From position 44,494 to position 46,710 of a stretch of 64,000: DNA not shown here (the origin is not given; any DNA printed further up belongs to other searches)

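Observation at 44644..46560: Stand-alone OLD-family (ABC ATPase + TOPRIM) nuclease with no helicase partner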

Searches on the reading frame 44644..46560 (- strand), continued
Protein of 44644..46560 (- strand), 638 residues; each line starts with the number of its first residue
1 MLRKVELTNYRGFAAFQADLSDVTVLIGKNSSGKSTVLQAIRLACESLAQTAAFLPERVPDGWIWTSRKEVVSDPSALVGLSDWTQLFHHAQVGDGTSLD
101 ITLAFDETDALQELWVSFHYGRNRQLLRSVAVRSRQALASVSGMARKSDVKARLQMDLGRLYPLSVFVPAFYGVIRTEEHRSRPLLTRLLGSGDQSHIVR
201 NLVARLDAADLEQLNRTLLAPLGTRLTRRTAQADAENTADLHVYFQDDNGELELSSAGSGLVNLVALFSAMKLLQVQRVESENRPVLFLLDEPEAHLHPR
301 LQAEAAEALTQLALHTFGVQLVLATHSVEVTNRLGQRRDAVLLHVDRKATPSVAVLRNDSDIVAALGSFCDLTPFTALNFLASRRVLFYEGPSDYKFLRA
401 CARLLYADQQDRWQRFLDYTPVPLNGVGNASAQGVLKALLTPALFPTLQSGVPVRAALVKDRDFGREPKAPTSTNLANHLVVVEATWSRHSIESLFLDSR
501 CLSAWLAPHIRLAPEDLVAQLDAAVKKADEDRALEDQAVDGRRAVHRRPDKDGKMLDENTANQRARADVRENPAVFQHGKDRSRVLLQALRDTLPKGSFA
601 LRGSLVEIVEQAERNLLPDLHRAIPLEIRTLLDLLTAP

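Call 33: fold_search(model_id=the predicted structure, library=pdb)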
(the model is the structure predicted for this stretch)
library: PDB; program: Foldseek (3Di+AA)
matches with E <= 10: 1229; with E <= 0.001: 155
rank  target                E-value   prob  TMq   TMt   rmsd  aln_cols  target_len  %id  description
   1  6p74                  2.6e-12  1.00  0.29  0.35  17.1       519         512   17  OLD nuclease from Thermus Scotoductus (released 2020-01-29)
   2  8eea_A                4.7e-11  1.00  0.35  0.55   9.2       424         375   16  Structure of E.coli Septu (PtuAB) complex (released 2023-12-27)
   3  8eea_B                5.8e-11  1.00  0.35  0.55   7.5       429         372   16  Structure of E.coli Septu (PtuAB) complex (released 2023-12-27)
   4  8eea_C                6.7e-11  1.00  0.35  0.48  10.6       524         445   15  Structure of E.coli Septu (PtuAB) complex (released 2023-12-27)
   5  8x5i_D                8.2e-11  1.00  0.32  0.36  18.1       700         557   12  Structure of ATP/Mg2+ bound Gabija GajA (released 2024-02-28)
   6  8ee4_E                1.5e-10  1.00  0.33  0.50  12.7       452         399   15  Structure of PtuA (released 2024-01-03)
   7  8sux_F                2.3e-10  1.00  0.32  0.51  11.8       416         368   16  Structure of E. coli PtuA hexamer (released 2024-01-10)
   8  8sm3_A                2.6e-10  1.00  0.29  0.33  15.1       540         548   12  Structure of Bacillus cereus VD045 Gabija GajA-GajB Complex (released 2023-11-22)
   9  8ee4_D                2.8e-10  1.00  0.34  0.52  10.6       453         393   16  Structure of PtuA (released 2024-01-03)
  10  9lp9_B                3.0e-10  1.00  0.30  0.27  19.5       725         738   12  The cryo-EM structure of retron Eco8 in a standby state (released 2025-11-19)
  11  9nnb_D                3.6e-10  1.00  0.37  0.45  11.2       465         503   15  Cryo-EM structure of the Retron Ec78 complex, PtuA:PtuB:RT (4:2:1) (released 2025-10-08)
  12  8u7i_A                3.6e-10  1.00  0.31  0.32  19.7       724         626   11  Structure of the phage immune evasion protein Gad1 bound to the Gabija GajAB complex (released 2023-11-22)
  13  8x5i_B                5.2e-10  1.00  0.29  0.32  17.0       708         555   12  Structure of ATP/Mg2+ bound Gabija GajA (released 2024-02-28)
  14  9lpa_B                6.6e-10  1.00  0.31  0.27  16.1       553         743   14  The cryo-EM structure of retron Eco8 in an active state (released 2025-11-19)
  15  8eea_D                8.5e-10  1.00  0.38  0.50  10.2       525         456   14  Structure of E.coli Septu (PtuAB) complex (released 2023-12-27)
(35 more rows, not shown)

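Call 73: search_dna_similar(query=window:44644-46560:-, collection=plasmids, mode=protein, max_rows=12, max_evalue=0.00001)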
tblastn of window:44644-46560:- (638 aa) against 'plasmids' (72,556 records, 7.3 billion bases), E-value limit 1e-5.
Records with a match: 14; places in all: 14; records where one place covers at least 80% of the query: 1.
Best place of each record, by identity: <60% 14.
By first word of the organism name: Leptolyngbya 4; Paraburkholderia 2; Methylobacter 1; Nostoc 1; Rhizobium 1; Crocosphaera 1; Burkholderia 1; Croceicoccus 1; Emticicia 1; Cupriavidus 1.
By predicted mobility (MOB-suite, as given by PLSDB): non-mobilizable 10; conjugative 3; mobilizable 1.
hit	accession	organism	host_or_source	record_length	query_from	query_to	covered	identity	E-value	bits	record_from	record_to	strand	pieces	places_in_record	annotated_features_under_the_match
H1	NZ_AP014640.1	Leptolyngbya boryana IAM M-101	-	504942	191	635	70%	31.7%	3e-41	169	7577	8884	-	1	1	AAA family ATPase | hypothetical protein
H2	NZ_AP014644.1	Leptolyngbya boryana dg5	-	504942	191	635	70%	31.7%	3e-41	169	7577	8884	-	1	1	AAA family ATPase | hypothetical protein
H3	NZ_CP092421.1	Leptolyngbya boryana IU 594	-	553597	191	635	70%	31.7%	3e-41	169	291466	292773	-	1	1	AAA family ATPase | hypothetical protein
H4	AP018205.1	Leptolyngbya boryana NIES-2135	-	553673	191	635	70%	31.7%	3e-41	169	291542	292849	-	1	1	hypothetical protein (x2)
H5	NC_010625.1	Paraburkholderia phymatum STM815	-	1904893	2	470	74%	26.0%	1e-17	96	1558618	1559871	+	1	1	record has no annotation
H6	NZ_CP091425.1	Methylobacter sp. YRD-M1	isolate,wetland soil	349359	2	532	83%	20.9%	2e-11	75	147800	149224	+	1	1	AAA family ATPase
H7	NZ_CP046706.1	Nostoc sp. ATCC 53789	-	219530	1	330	52%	27.2%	3e-15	87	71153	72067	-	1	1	AAA family ATPase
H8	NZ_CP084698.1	Rhizobium ruizarguesonis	Pisum sativum L.,Cell culture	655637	2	330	52%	26.8%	5e-12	77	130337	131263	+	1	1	ATP-binding protein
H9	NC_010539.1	Crocosphaera subtropica ATCC 51142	-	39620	1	327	51%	26.3%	6e-16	90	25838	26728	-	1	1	AAA family ATPase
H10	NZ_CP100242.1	Burkholderia glumae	cell culture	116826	2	330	52%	25.5%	2e-9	69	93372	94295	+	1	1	ATP-binding protein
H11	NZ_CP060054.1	Croceicoccus marinus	prokaryote,marine sediment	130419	2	331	52%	24.3%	2e-11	75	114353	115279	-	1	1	ATP-binding protein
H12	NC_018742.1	Emticicia oligotrophica DSM 17448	warm spring water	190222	1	300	47%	25.7%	2e-18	97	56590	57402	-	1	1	AAA family ATPase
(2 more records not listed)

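Call 74: search_dna_similar(query=window:44644-46560:-, collection=phages, mode=protein, max_rows=12, max_evalue=0.00001)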
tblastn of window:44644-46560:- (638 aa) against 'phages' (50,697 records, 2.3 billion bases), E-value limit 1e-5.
No match.

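Call 75: get_annotated_region(hit=H1, flank=5000)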
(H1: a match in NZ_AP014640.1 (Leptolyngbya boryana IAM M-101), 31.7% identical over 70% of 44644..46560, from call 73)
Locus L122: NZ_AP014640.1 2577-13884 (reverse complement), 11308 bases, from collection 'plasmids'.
description: Leptolyngbya boryana IAM M-101 plasmid pLBX
organism: Leptolyngbya boryana IAM M-101 (NCBI taxid 411966)
taxonomy: Bacteria; Cyanobacteriota; Cyanophyceae; Leptolyngbyales; Leptolyngbyaceae; Leptolyngbya; Leptolyngbya boryana; Leptolyngbya boryana IAM M-101
host: -; source: -; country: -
typing (MOB-suite, as given by PLSDB): non-mobilizable
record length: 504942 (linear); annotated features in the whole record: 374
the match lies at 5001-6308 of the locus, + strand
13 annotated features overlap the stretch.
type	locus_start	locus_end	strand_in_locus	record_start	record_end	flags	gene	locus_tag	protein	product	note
CDS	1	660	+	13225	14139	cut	-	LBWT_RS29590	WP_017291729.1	hypothetical protein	-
CDS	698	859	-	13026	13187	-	-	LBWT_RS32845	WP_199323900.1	hypothetical protein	-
CDS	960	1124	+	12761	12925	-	-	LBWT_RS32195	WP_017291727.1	hypothetical protein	-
CDS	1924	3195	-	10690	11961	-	-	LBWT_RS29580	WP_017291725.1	hypothetical protein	-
CDS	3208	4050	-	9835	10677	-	-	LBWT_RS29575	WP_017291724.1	ParA family protein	-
CDS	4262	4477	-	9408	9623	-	-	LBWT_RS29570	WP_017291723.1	hypothetical protein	-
CDS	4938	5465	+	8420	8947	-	-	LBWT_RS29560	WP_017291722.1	AAA family ATPase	-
CDS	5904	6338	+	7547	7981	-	-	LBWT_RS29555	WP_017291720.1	hypothetical protein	-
CDS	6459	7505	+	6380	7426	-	-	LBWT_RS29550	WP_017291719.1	IS4 family transposase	-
CDS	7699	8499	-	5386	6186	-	-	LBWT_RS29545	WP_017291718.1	Uma2 family endonuclease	-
CDS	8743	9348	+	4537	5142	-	-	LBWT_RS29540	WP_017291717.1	hypothetical protein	-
CDS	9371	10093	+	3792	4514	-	-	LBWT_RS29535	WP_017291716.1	hypothetical protein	-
CDS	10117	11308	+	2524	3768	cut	-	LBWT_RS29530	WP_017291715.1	tyrosine-type recombinase/integrase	GO:0015074 - DNA integration [Evidence IEA]; GO:0006310 - DNA recombination [Evidence IEA]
